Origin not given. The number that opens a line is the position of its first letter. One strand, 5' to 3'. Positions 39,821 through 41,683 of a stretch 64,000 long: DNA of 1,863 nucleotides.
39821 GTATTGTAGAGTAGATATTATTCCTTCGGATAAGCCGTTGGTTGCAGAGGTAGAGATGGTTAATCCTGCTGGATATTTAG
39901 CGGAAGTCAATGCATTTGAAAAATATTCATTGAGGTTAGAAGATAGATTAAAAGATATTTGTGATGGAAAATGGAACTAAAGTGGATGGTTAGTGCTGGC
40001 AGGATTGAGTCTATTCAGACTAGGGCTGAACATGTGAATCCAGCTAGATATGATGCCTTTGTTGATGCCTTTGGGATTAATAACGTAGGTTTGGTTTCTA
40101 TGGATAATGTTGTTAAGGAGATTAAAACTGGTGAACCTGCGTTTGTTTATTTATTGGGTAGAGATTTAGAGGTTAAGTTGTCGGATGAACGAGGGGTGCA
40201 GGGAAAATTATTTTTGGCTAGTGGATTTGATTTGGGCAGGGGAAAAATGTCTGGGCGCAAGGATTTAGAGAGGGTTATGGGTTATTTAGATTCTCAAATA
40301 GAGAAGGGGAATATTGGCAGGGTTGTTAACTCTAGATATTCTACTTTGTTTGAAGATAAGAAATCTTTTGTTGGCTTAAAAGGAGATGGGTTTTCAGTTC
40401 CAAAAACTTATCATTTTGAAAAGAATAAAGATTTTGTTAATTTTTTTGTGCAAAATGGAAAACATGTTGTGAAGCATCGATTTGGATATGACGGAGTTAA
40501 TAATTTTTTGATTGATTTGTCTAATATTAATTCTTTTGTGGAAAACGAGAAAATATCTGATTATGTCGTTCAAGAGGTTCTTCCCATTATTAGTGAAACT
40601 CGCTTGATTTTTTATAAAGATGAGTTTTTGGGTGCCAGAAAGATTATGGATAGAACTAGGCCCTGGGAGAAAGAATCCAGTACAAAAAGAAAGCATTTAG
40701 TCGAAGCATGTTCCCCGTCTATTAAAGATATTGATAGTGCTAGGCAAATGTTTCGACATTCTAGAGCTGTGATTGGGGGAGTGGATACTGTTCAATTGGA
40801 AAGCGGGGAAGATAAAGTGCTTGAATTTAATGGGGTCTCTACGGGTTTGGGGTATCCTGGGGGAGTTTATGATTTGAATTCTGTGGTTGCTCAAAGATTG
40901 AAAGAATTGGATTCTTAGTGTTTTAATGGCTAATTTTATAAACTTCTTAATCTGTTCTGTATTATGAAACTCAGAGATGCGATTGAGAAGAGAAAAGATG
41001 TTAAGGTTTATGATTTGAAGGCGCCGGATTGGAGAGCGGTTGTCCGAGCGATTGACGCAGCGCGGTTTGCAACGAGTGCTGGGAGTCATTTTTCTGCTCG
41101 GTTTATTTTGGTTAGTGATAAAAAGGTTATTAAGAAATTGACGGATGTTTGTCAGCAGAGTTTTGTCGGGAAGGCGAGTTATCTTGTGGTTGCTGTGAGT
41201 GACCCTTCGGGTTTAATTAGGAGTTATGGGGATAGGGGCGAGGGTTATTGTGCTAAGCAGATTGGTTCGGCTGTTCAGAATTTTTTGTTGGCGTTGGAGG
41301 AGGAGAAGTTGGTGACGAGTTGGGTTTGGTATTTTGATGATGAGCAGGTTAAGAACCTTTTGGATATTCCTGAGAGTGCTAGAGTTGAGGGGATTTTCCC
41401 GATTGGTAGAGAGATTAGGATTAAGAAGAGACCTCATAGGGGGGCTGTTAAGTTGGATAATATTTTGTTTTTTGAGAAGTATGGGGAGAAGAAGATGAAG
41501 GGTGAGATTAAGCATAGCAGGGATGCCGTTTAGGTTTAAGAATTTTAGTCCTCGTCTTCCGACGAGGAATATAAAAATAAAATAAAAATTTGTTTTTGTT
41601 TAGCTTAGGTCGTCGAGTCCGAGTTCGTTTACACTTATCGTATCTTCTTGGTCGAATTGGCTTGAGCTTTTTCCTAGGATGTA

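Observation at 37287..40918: Operon of an Asp/Glu racemase and three different ATP-grasp ligases next to tRNA-Asn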

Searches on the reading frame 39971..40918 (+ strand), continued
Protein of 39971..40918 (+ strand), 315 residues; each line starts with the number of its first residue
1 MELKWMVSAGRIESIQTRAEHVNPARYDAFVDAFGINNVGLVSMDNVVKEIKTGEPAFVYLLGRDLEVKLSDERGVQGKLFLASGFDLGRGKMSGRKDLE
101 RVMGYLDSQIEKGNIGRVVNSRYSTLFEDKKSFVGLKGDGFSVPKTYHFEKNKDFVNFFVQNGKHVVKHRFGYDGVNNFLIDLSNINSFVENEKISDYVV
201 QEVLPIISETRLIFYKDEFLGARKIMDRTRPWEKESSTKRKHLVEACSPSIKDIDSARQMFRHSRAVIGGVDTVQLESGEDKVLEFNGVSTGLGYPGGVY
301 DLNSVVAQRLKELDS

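Call 81: search_protein_families(library=ncbifam, proteins=[L003:4249-5235:-, L006:8936-10744:+], max_evalue=0.01)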
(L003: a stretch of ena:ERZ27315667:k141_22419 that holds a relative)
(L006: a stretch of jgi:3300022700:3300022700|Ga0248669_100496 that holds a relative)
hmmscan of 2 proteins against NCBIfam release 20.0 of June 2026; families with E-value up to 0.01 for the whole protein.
L003:4249-5235:- (328 aa): 6 families
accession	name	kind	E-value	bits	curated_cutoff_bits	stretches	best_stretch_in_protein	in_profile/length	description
NF041396.1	TranRegLrp_Halo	equivalog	1.8e-10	40.9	190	2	187-304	8-123/149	HTH-type transcriptional regulator Lrp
NF008370.0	PRK11169.1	equivalog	3.6e-09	36.5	233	1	177-246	7-76/164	leucine-responsive transcriptional regulator Lrp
NF053758.1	ChrTpTrnRegChrS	equivalog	8.7e-08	32.1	250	1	12-98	10-94/158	chromate efflux transcriptional regulator ChrS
NF008384.0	PRK11179.1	equivalog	6.4e-07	29.3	227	1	13-145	6-137/153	transcriptional regulator AsnC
NF040708.3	Siroheme_Dcarb_AhbA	equivalog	2.8e-05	23.9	140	0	34-89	20-75/144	siroheme decarboxylase subunit alpha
NF040820.1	trans_reg_LrpA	equivalog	5.9e-05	23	250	0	24-144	12-130/141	HTH-type transcriptional regulator LrpA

L006:8936-10744:+ (602 aa): 1 family
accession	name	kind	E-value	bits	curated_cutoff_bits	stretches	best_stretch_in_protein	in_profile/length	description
NF008424.0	PRK11253.1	equivalog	1.1e-20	73.9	378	1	32-270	36-292/308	muramoyltetrapeptide carboxypeptidase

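Call 100: search_solved_structures(query=A1, max_evalue=0.1)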
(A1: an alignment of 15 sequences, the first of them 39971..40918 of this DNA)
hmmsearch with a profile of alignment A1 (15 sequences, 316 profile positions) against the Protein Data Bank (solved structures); distinct sequences matched with E-value up to 0.1: 2.
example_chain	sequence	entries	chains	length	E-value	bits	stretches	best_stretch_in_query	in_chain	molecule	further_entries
7mgv_A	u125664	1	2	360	7.7e-05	25.1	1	131-288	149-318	CdnC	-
5ig9_A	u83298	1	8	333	0.00095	21.5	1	180-290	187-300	ATP grasp ligase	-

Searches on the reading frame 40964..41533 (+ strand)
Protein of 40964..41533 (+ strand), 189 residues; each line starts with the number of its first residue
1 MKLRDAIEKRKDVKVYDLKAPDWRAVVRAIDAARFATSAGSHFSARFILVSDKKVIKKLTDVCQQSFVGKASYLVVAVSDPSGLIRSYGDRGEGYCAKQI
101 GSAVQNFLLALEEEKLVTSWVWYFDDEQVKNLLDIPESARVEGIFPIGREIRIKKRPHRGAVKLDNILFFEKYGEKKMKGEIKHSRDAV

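Call 3: search_protein_families(library=pfam, proteins=[window:40964-41533:+], max_evalue=0.1)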
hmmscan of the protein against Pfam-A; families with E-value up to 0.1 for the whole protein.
window:40964-41533:+ (189 aa): 1 family
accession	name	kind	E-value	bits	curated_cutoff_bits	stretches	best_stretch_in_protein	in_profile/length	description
PF00881.29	Nitroreductase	-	1.1e-16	62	23.5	2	63-149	82-167/167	Nitroreductase family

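Call 4: search_protein_families(library=ncbifam, proteins=[window:40964-41533:+], max_evalue=0.1)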
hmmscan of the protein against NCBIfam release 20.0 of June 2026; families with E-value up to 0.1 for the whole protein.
window:40964-41533:+ (189 aa): 4 families
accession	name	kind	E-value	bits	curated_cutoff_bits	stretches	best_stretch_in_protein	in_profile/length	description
TIGR02476.1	BluB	equivalog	1.3e-10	41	150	2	74-157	103-187/205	5,6-dimethylbenzimidazole synthase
NF009810.0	PRK13294.1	equivalog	1e-07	31.2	304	1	99-153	377-433/449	coenzyme F420-0:L-glutamate ligase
TIGR03553.1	F420_FbiB_CTERM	equivalog_domain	9e-07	28.8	249.55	1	99-152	122-177/194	F420 biosynthesis protein FbiB, C-terminal domain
TIGR03605.1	antibiot_sagB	domain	1.3e-05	24.8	78.4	1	61-148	83-172/173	SagB family peptide dehydrogenase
